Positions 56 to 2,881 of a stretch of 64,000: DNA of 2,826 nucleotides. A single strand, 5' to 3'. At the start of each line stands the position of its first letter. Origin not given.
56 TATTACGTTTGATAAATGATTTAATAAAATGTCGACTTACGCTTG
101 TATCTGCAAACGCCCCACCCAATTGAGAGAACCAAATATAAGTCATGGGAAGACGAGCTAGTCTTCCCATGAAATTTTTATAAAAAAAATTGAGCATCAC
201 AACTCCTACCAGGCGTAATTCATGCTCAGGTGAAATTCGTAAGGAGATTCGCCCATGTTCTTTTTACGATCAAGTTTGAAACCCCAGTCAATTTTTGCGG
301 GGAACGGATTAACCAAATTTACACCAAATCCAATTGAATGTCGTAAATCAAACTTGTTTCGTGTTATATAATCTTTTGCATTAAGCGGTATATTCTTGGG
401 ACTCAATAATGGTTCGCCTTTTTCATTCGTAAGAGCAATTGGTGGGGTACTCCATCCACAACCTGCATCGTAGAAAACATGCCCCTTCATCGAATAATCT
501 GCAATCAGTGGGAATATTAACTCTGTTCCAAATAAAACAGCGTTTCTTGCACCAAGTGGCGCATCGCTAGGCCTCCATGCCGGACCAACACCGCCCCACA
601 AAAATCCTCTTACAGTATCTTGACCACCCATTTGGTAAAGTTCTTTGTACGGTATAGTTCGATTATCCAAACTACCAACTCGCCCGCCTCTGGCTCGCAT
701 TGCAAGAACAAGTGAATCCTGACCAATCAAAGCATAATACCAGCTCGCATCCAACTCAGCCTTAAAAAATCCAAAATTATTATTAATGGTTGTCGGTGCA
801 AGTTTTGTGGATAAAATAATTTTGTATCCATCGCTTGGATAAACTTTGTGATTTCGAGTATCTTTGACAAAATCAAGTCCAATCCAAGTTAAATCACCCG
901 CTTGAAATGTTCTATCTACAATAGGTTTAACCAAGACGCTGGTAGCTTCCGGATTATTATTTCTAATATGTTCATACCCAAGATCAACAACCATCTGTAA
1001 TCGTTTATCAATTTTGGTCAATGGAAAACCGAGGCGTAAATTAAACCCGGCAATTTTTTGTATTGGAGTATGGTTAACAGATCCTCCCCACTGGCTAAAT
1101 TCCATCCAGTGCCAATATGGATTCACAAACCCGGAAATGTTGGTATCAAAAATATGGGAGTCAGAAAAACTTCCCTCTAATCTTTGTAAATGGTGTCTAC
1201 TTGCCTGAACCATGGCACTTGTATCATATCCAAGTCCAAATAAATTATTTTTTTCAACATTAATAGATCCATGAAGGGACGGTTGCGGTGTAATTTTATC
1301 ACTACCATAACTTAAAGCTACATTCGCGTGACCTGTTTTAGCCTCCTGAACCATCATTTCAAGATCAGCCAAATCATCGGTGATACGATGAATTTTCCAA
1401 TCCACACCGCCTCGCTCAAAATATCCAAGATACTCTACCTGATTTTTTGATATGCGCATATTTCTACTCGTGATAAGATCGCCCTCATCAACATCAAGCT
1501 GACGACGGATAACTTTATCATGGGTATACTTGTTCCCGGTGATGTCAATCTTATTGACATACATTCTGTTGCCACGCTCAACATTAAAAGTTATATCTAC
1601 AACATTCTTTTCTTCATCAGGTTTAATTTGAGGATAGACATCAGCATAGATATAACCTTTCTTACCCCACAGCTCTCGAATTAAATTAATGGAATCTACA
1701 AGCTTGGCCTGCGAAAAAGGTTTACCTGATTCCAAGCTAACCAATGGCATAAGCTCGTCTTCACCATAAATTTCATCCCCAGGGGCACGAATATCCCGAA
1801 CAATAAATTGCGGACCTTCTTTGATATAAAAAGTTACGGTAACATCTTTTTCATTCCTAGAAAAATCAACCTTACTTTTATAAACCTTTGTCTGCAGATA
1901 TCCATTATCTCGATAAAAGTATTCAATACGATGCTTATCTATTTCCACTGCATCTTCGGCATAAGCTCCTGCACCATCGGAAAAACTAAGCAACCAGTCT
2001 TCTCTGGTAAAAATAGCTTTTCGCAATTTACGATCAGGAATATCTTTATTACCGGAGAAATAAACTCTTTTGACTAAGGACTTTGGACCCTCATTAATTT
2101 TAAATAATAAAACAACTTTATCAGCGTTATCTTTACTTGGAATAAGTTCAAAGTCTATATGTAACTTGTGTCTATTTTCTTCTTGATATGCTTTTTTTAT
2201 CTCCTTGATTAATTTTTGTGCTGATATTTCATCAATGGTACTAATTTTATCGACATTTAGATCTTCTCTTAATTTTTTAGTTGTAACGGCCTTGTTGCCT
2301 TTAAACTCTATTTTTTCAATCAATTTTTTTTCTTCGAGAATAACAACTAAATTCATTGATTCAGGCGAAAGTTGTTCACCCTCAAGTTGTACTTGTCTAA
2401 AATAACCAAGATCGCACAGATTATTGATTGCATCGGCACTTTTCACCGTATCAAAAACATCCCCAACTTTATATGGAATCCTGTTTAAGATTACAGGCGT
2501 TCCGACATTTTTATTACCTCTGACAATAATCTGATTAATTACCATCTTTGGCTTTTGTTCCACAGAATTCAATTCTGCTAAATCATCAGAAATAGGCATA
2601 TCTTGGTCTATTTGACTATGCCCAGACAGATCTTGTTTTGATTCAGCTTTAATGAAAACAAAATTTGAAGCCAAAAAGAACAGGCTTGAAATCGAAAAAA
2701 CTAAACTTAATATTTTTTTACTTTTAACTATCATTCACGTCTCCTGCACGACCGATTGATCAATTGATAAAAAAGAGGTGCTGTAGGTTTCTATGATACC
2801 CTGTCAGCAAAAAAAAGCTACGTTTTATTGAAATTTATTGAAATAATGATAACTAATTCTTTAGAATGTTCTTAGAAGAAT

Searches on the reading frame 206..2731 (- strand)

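Call 68: search_protein_families(library=pfam, proteins=[window:206-2731:-])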
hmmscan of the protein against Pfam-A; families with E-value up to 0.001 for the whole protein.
window:206-2731:- (841 aa): 4 families
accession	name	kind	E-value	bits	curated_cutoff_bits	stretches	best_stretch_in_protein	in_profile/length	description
PF07244.20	POTRA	-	8.4e-50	167.8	21.3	5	310-387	2-79/79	Surface antigen variable number repeat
PF01103.29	Omp85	-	1.6e-35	123.7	24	1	496-839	1-323/325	Omp85 superfamily domain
PF08478.15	POTRA_1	-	7e-07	29.9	23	0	138-180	3-45/69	POTRA domain, FtsQ-type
PF08479.16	POTRA_2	-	1.2e-06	28.7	24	0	309-380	1-71/76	POTRA domain, ShlB-type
